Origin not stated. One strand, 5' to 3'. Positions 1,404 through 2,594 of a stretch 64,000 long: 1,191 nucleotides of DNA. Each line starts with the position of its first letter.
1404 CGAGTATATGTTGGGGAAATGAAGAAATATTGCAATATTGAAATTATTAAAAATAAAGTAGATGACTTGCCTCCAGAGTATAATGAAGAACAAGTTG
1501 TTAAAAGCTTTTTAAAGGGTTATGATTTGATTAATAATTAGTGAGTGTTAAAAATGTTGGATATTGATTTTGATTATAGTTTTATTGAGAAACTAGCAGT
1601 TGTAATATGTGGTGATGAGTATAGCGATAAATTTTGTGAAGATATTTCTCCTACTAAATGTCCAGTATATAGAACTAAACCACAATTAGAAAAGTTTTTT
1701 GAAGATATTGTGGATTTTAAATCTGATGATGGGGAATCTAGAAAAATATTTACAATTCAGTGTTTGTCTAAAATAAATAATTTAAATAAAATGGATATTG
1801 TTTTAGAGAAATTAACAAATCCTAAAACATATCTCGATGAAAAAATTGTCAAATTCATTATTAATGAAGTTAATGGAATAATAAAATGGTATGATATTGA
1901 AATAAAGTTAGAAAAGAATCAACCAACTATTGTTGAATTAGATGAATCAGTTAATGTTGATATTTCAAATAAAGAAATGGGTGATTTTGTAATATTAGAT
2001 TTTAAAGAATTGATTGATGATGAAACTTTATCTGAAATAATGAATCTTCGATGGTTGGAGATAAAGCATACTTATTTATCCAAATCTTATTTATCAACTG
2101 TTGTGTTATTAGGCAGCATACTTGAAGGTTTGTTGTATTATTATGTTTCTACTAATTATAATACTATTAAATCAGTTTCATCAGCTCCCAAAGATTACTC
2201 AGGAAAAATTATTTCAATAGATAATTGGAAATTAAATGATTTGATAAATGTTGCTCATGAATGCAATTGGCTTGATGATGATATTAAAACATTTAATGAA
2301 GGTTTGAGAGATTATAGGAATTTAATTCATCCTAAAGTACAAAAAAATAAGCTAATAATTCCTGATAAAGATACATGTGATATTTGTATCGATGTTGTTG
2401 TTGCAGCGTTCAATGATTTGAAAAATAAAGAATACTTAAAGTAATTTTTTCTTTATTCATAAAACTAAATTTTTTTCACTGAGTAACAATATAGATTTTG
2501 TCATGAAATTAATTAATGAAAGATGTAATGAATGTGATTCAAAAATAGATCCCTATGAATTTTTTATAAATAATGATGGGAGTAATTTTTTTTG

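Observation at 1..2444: KAP NTPase tightly coupled to a HEPN-like partner: candidate two-gene conflict module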

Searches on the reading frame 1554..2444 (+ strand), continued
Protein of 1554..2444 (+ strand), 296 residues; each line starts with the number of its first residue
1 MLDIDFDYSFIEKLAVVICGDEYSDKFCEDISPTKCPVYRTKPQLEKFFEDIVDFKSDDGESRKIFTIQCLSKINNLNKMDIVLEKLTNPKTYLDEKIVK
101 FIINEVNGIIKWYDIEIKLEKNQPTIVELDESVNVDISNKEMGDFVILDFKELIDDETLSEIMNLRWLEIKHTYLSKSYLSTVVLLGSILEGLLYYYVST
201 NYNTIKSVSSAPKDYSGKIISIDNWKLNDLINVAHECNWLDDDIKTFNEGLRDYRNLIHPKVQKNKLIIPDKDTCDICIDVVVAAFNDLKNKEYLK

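Call 68: search_protein_families(library=pfam, proteins=[P0023, P0026, P0027, P0028, P0029, P0034, P0067, P0077, P0116, P0120], max_evalue=1)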
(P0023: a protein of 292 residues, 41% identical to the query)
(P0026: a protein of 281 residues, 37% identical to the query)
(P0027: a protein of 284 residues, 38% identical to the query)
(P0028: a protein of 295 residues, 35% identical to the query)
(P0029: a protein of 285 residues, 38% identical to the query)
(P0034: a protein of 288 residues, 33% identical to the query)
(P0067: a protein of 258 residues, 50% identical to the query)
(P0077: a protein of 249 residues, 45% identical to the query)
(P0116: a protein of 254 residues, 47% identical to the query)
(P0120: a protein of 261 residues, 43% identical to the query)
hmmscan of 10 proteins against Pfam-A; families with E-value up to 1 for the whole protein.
P0023 (292 aa): 0 families

P0026 (281 aa): 3 families
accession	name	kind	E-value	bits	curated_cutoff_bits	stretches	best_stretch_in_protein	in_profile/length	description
PF13643.11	DUF4145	-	0.017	15.6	23.1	1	154-254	2-80/88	Domain of unknown function (DUF4145)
PF14794.11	DUF4479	-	0.17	12.1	25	1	81-108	42-69/71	Domain of unknown function (DUF4479)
PF18488.6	WYL_3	-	0.18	12.7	25.3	1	64-91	5-32/63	WYL domain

P0027 (284 aa): 0 families

P0028 (295 aa): 2 families
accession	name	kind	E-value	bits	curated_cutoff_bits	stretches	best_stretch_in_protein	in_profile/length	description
PF14794.11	DUF4479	-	0.029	14.6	25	1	84-111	42-69/71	Domain of unknown function (DUF4479)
PF21680.2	GIDA_C_1st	-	0.13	13.5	24.7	1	58-172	2-93/96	tRNA modifying enzyme MnmG/GidA C-terminal helical domain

P0029 (285 aa): 0 families

P0034 (288 aa): 0 families

P0067 (258 aa): 2 families
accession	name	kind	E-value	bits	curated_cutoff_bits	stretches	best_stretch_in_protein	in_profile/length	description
PF13643.11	DUF4145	-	0.031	14.8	23.1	1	131-235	2-79/88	Domain of unknown function (DUF4145)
PF10047.15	DUF2281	-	0.16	13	26.5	1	68-116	8-58/64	Protein of unknown function (DUF2281)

P0077 (249 aa): 1 family
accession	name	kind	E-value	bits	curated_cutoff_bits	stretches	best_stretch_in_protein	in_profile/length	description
PF02205.27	WH2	-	0.18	12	23.1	1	142-162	8-28/28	WH2 motif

P0116 (254 aa): 1 family
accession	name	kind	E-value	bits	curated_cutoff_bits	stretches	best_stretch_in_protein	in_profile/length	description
PF16416.11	GUN4_N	-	0.069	13.5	24.3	1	14-41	10-37/83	ARM-like repeat domain, GUN4-N terminal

P0120 (261 aa): 0 families

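Call 71: search_protein_families(library=padloc, proteins=[L111:925-2319:+, L087:504-2540:+], max_evalue=0.001)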
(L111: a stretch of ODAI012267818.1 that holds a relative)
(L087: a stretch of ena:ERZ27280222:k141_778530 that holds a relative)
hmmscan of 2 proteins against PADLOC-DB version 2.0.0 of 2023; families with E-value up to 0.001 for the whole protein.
L111:925-2319:+ (465 aa): 3 families
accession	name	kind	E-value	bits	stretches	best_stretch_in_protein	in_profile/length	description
PDLC02394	pAgo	-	2.2e-16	56.8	1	161-441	184-471/1121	-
PDLC02402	Aga_SIR2-PNTD1-PNTD2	-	1.5e-10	37.9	1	191-376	350-540/876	Class I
PDLC02418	Aga_SIR2-Kinase-PNTD1-PNTD2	-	2.1e-07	27.5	1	278-337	310-368/756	Class I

L087:504-2540:+ (679 aa): 4 families
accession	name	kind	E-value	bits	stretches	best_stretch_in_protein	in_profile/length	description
PDLC02361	PifA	-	8.4e-60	201.1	1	10-659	14-702/720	PifA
PDLC02209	QatA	-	1.2e-14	51.9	1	1-124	1-120/646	-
PDLC02210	QatA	-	1.6e-10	38.1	1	30-121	23-117/593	-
PDLC04959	PDC-S20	-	1e-09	36.5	1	10-364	16-379/464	-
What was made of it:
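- PADLOC treats PifA as a single-gene system (call 71).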

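Call 84: search_dna_similar(query=window:1554-2444:+, collection=plasmids, mode=protein, max_evalue=0.001, max_rows=15)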
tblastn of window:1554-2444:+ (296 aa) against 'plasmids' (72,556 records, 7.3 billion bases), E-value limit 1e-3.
Records with a match: 10; places in all: 10; records where one place covers at least 80% of the query: 5.
Best place of each record, by identity: <60% 10.
By first word of the organism name: Streptomyces 4; Paraburkholderia 4; Prevotella 1; Deinococcus 1.
By predicted mobility (MOB-suite, as given by PLSDB): non-mobilizable 10.
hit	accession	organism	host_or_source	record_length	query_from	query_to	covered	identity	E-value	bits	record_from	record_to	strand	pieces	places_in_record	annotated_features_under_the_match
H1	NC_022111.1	Prevotella sp. oral taxon 299 str. F0039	Homo sapiens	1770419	39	293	86%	30.9%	3e-20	98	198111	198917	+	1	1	none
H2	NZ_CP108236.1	Streptomyces sp. NBC_00080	-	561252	5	289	96%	27.3%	2e-18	92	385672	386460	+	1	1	hypothetical protein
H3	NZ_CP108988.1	Streptomyces sp. NBC_00723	-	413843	5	289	96%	27.2%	1e-19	96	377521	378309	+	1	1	hypothetical protein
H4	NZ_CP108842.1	Streptomyces chartreusis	-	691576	6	289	96%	25.0%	4e-20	98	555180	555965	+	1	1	hypothetical protein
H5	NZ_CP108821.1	Streptomyces chartreusis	-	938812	6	289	96%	25.0%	4e-20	98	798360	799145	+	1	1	hypothetical protein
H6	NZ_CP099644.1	Paraburkholderia fungorum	Arabidopsis thaliana,pure culture,leaf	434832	148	291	49%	31.3%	1e-15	84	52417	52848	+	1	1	hypothetical protein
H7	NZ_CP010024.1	Paraburkholderia fungorum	Microbial isolate culture,White-rot ...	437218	148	291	49%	31.3%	2e-15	84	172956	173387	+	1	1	hypothetical protein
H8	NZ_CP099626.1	Paraburkholderia fungorum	Arabidopsis thaliana,pure culture,leaf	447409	148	291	49%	31.3%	2e-15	84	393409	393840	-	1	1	hypothetical protein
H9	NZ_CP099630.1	Paraburkholderia fungorum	Arabidopsis thaliana,pure culture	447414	148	291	49%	31.3%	2e-15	84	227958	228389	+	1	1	hypothetical protein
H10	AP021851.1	Deinococcus grandis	-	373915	144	261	40%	27.7%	9e-9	64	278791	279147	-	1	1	hypothetical protein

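Call 85: search_dna_similar(query=window:1554-2444:+, collection=phages, mode=protein, max_evalue=0.001, max_rows=10)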
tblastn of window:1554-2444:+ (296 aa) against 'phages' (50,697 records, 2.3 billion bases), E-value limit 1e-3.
No match.
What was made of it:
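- Tried and rejected: The plasmid matches are all annotated 'hypothetical' (calls 84, 85).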

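Call 92: fold_search(model_id=the predicted structure, library=viral)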
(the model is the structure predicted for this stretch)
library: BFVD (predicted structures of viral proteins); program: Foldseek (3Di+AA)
matches with E <= 10: 115; with E <= 0.001: 0
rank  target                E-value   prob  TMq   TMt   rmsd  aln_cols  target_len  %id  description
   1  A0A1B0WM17            3.8e-01  0.20  0.19  0.06  26.5       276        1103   16  (no name in the UniProt tables at hand)
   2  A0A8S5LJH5            5.7e-01  0.08  0.14  0.13  19.0       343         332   14  SAP domain [Myoviridae sp. ct6F13]
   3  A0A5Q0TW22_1          8.6e-01  0.06  0.16  0.07  28.2       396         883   13  RNA-directed RNA polymerase L (Fragment) [Kristianstad virus]
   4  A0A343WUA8            1.1e+00  0.08  0.14  0.13  19.2       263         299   13  VP8 [Kadipiro virus]
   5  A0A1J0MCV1            1.1e+00  0.04  0.12  0.10  20.6       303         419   12  (no name in the UniProt tables at hand)
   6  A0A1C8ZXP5            1.2e+00  0.06  0.13  0.12  21.3       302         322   11  Uncharacterized protein [Chrysodeixis includens nucleopolyhedrovirus]
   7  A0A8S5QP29            1.4e+00  0.05  0.13  0.14  26.3       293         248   12  Uncharacterized protein [Siphoviridae sp. ctWhx86]
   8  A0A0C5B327            1.6e+00  0.04  0.10  0.14  17.3       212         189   12  ORF054 [Spodoptera frugiperda granulovirus]
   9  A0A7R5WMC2            1.6e+00  0.03  0.12  0.10  22.6       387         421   11  Uncharacterized protein [Diachasmimorpha longicaudata entomopoxvirus]
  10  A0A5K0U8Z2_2          1.6e+00  0.04  0.15  0.07  19.1       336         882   12  Uncharacterized protein [Yasminevirus sp. GU-2018]
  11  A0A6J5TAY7            1.6e+00  0.03  0.12  0.09  22.1       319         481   10  Uncharacterized protein [uncultured Caudovirales phage]
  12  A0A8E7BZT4            1.6e+00  0.03  0.11  0.10  23.1       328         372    9  (no name in the UniProt tables at hand)
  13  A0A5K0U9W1            1.6e+00  0.03  0.10  0.06  20.3       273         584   12  Uncharacterized protein [Yasminevirus sp. GU-2018]
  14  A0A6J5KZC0            1.7e+00  0.06  0.13  0.15  19.9       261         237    8  site-specific DNA-methyltransferase (adenine-specific) [uncultured Caudovirales phage]
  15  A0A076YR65            1.8e+00  0.04  0.09  0.12  17.1       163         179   14  Uncharacterized protein [Staphylococcus phage P108]
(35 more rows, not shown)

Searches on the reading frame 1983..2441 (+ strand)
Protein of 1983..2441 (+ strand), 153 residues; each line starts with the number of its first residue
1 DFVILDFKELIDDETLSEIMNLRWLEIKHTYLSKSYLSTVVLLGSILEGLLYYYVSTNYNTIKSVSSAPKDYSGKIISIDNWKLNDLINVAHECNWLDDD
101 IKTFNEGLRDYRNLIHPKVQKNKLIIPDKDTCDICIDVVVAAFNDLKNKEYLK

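Call 34: search_solved_structures(query=A3, max_evalue=10, show_alignments=3)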
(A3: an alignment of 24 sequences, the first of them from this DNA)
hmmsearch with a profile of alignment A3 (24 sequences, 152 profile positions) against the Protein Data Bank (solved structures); distinct sequences matched with E-value up to 10: 2.
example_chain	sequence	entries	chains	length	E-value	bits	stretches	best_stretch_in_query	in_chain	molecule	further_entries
9r3e_B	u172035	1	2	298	0.036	17.1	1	75-149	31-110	Protein FAM118B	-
9r0p_B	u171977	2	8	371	0.055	16.5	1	75-149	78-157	Protein FAM118B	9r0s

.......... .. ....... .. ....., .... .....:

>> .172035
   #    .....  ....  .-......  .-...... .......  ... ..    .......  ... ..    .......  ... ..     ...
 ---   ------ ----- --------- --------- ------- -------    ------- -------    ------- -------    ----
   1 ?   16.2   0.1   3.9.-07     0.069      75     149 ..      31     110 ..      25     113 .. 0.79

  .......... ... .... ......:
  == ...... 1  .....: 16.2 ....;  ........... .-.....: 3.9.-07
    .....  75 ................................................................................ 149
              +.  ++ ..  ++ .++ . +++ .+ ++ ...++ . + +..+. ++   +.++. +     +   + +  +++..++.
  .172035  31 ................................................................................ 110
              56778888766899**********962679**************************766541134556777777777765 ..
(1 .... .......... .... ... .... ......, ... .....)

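Call 36: search_protein_families(library=pfam, alignment_id=A3, max_evalue=1)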
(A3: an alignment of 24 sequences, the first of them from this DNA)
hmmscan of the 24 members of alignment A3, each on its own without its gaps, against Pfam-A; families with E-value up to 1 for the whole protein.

A. member 1, seq(153 aa): 0 families

B. families by the number of members that match (of 24 scanned): 6 families
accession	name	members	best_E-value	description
PF13643.11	DUF4145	12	0.0011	Domain of unknown function (DUF4145)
PF25107.1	VWA7_N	1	0.09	VWA7 N-terminal domain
PF02205.27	WH2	1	0.096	WH2 motif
PF02212.23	GED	1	0.1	Dynamin GTPase effector domain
PF21927.1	McpB_HAMP_2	1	0.19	Methyl-accepting chemotaxis protein McpB, second HAMP domain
PF21357.2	EIF3E_C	1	0.2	Eukaryotic translation initiation factor 3 subunit E, C-terminal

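Call 37: predict_structure(alignment_id=A3)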
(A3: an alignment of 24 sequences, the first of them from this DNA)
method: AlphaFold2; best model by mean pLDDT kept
length: 153 residues; sequences in the alignment: 24
mean_pLDDT: 91.3   pTM: 0.85
mean pLDDT of the five models: 91.3, 90.6, 89.2, 88.4, 87.9
residues with pLDDT >= 90: 123; 70-90: 28; 50-70: 2; < 50: 0
segments of 3 or more residues with pLDDT < 50: none
pLDDT, mean of each block of 10 residues (from residue 1): 91 96 97 96 95 93 92 94 93 88 76 90 93 93 90 66
secondary structure, 60 per line:
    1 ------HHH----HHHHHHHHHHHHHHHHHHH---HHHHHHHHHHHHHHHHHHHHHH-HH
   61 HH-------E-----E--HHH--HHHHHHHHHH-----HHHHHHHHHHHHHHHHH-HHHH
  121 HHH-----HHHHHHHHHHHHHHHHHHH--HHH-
elements in order: H14-32 H36-57 H59-62 H84-93 H99-115 H117-123 H129-147
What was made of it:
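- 1986..2444 (+): ORF2 C-terminal HEPN-like domain (res 145-296), DUF4145-like. Helix 1, helix 2 (GSILEG), an insert with the LINVAH helix, helix 3 ending in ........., then helix 4. AF2 of the domain alone: pLDDT 91, pTM 0.85 (call 37).
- On HEPN superfamily: AF2 domain model with pLDDT 91 and pTM 0.85: H14-32, H36-57, an insert with H84-93, H99-115 and H129-147 (call 37).
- Confident domain model (call 37).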

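Call 42: fold_search(model_id=the predicted structure, library=pdb)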
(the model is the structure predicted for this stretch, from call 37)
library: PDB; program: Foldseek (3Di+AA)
matches with E <= 10: 59; with E <= 0.001: 0
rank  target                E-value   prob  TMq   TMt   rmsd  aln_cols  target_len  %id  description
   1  1jog_D                3.4e-01  0.51  0.30  0.33  11.9       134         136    8  Structure of HI0074 from Heamophilus Influenzae reveals the fold of a substrate binding domain of a nucleotidyltransfe (released 2002-12-18)
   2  7ae6_B                5.0e-01  0.72  0.43  0.44   5.8       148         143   13  Crystal structure of di-AMPylated HEPN(R102A) toxin (released 2020-12-30)
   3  8xdj_A                1.4e+00  0.15  0.29  0.33  10.4       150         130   13  Crystal structure of AMPylated HEPN toxin (released 2024-12-18)
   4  7y9n_A                1.4e+00  0.04  0.17  0.14  16.1       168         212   14  an engineered 5-helix bundle derived from SARS-CoV-2 S2 in complex with HR2P (released 2022-08-17)
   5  8xdj_C                1.5e+00  0.10  0.24  0.27  11.2       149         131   12  Crystal structure of AMPylated HEPN toxin (released 2024-12-18)
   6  7bxo_G                1.9e+00  0.30  0.33  0.36   6.2       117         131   13  Crystal structure of the toxin-antitoxin with AMP-PNP (released 2020-09-30)
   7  7bxo_D                2.0e+00  0.63  0.49  0.56  10.2       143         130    6  Crystal structure of the toxin-antitoxin with AMP-PNP (released 2020-09-30)
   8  4l87                  2.0e+00  0.06  0.17  0.08  18.1       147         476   14  Crystal structure of the human seryl-tRNA synthetase in complex with Ser-SA at 2.9 Angstrom resolution (released 2013-10-02)
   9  2jpu_MODEL_1_A        2.2e+00  0.44  0.47  0.53   5.7       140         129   13  solution structure of NESG target SsR10, Orf c02003 protein (released 2007-07-03)
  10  4rqf_B                2.2e+00  0.07  0.19  0.08  18.3       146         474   14  human Seryl-tRNA synthetase dimer complexed with one molecule of tRNAsec (released 2015-11-04)
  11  1ufb_A                2.5e+00  0.69  0.55  0.65   4.3       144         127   10  Crystal structure of TT1696 from Thermus thermophilus HB8 (released 2003-11-28)
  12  7bxo_H                2.6e+00  0.21  0.38  0.43   7.0       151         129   12  Crystal structure of the toxin-antitoxin with AMP-PNP (released 2020-09-30)
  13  6m6u_I                2.6e+00  0.16  0.35  0.39   7.3       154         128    9  Crystal structure the toxin-antitoxin MntA-HpeT mutant-D39ED41E (released 2020-09-30)
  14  2hsb                  2.7e+00  0.72  0.57  0.67   4.9       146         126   15  Crystal structure of a hepn domain containing protein (af_0298) from archaeoglobus fulgidus at 1.95 A resolution (released 2006-08-15)
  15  2q00_A                2.9e+00  0.51  0.48  0.58   4.8       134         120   13  Crystal structure of the P95883_SULSO protein from Sulfolobus solfataricus. NESG target SsR10. (released 2007-05-29)
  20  1wol                  4.0e+00  0.47  0.54  0.65   4.2       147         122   11  Crystal Structure of ST0689, an archaeal HEPN homologue (released 2005-11-22)
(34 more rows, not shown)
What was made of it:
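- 1986..2444 (+): The top Foldseek PDB matches are nearly all HEPN proteins, TM 0.55-0.67, but with E > 0.1 (call 42).
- On HEPN superfamily: About two-thirds of the top 30 PDB matches are HEPN, with TM 0.55-0.67 to 2hsb, 1ufb and 1wol, but all Foldseek E-values exceed 0.1 (call 42).
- HEPN-dominated fold hits: 2hsb, 1ufb and 1wol at TM 0.65-0.67 (target-normalised), plus HepT, Csm6 and AbiV (call 42). The best fold matches include 1jog and 2hsb-type nucleotidyltransferase-associated HEPNs (call 42).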

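Call 66: find_homologous_proteins(query=A3, max_evalue=0.001)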
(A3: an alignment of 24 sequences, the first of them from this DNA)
Query A3 (24 sequences) (153 aa, profile of the alignment): 388 proteins with E <= 0.001 among 3660 candidates; the best 120 are listed.
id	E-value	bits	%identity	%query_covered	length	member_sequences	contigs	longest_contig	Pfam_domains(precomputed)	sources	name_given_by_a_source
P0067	6.5e-67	242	50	92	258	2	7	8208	-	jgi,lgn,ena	-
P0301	4.5e-64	233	46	92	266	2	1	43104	-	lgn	-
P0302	7.3e-63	229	80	100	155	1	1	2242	-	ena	-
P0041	1.1e-62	228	41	94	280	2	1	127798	-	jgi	jgi:hypothetical protein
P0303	1.7e-62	228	42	94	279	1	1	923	-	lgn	-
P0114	3.4e-62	227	41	94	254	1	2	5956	-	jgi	jgi:hypothetical protein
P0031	3.6e-62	227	43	90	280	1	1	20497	-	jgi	jgi:hypothetical protein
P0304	3.6e-62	227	44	93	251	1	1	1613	-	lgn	-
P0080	4.2e-62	226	42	94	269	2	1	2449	-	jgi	-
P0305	4.4e-62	226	41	94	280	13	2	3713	-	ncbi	-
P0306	5.4e-62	226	43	94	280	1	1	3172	-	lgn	-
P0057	5.9e-62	226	41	94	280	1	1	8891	-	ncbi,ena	-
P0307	7.0e-62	226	41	94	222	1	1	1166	-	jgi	jgi:hypothetical protein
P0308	7.2e-62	226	42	94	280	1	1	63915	-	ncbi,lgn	ncbi:MAG: hypothetical protein ACETWM_17290 [Candidatus Lokiarchaeia archaeon]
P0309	7.5e-62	226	43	94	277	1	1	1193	-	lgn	-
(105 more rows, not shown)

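Call 74: search_protein_representatives(alignment_id=A3)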
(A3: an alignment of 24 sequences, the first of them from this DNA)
Query: 24 sequences, 152 profile positions. Proteins with E-value up to 0.001 (for the whole library): 4096; up to 1e-10: 1804; up to 1e-30: 488. The best 150 are listed.
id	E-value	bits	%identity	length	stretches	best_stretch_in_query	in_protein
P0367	8.6e-64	230.2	-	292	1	3-150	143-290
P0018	3.5e-62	225.0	-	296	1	2-149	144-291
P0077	3.8e-62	224.9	-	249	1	2-148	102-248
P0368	4.0e-62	224.8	-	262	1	4-151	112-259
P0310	4.7e-62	224.6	-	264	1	4-151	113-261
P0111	2.1e-61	222.4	-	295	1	3-148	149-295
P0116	2.3e-60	219.1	-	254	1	3-149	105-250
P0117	2.9e-60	218.8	-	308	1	2-148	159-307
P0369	1.5e-59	216.4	-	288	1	3-150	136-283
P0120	2.7e-59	215.6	-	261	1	2-149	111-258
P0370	1.7e-58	213.0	-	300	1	3-148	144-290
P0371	1.3e-57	210.1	-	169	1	3-149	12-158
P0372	2.4e-57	209.3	-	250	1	3-148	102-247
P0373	2.5e-57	209.2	-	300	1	3-148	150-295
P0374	3.7e-57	208.7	-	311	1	2-148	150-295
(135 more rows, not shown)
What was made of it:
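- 1986..2444 (+): The family has 4096 50%-cluster representatives (call 74).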

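Call 77: search_protein_families(library=pfam, alignment_id=A4, max_evalue=0.01)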
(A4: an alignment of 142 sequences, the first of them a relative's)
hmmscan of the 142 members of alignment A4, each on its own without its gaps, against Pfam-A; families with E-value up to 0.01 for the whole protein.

A. member 1, P0367 (292 aa): 0 families

B. families by the number of members that match (of 142 scanned): 12 families
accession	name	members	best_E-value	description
PF18864.6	AbiTii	20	4.1e-13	AbiTii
PF13643.11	DUF4145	11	0.00024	Domain of unknown function (DUF4145)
PF13495.12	Phage_int_SAM_4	1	2.2e-12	Phage integrase, N-terminal SAM-like domain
PF02899.23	Phage_int_SAM_1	1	7.4e-06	Phage integrase, N-terminal SAM-like domain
PF14659.12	Phage_int_SAM_3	1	8.4e-06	Phage integrase, N-terminal SAM-like domain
PF00589.27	Phage_integrase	1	5.1e-05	Phage integrase family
PF05389.17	MecA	1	0.00071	Negative regulator of genetic competence (MecA)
PF18860.6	AbiJ_NTD3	1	0.00096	AbiJ N-terminal domain 3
PF13102.12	Phage_int_SAM_5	1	0.0019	Phage integrase SAM-like domain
PF02686.20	GatC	1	0.0019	Glu-tRNAGln amidotransferase C subunit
PF06918.19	DUF1280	1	0.0039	Protein of unknown function (DUF1280)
PF14286.12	DHHW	1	0.0055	DHHW protein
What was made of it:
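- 1986..2444 (+): Weak DUF4145 hits in 12/24 and 11/142 members (calls 36, 77).
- Closest known: DUF4145-like HEPN group. Same: AbiTii N-terminal fusions occur in 20 of 142 representatives (call 77).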
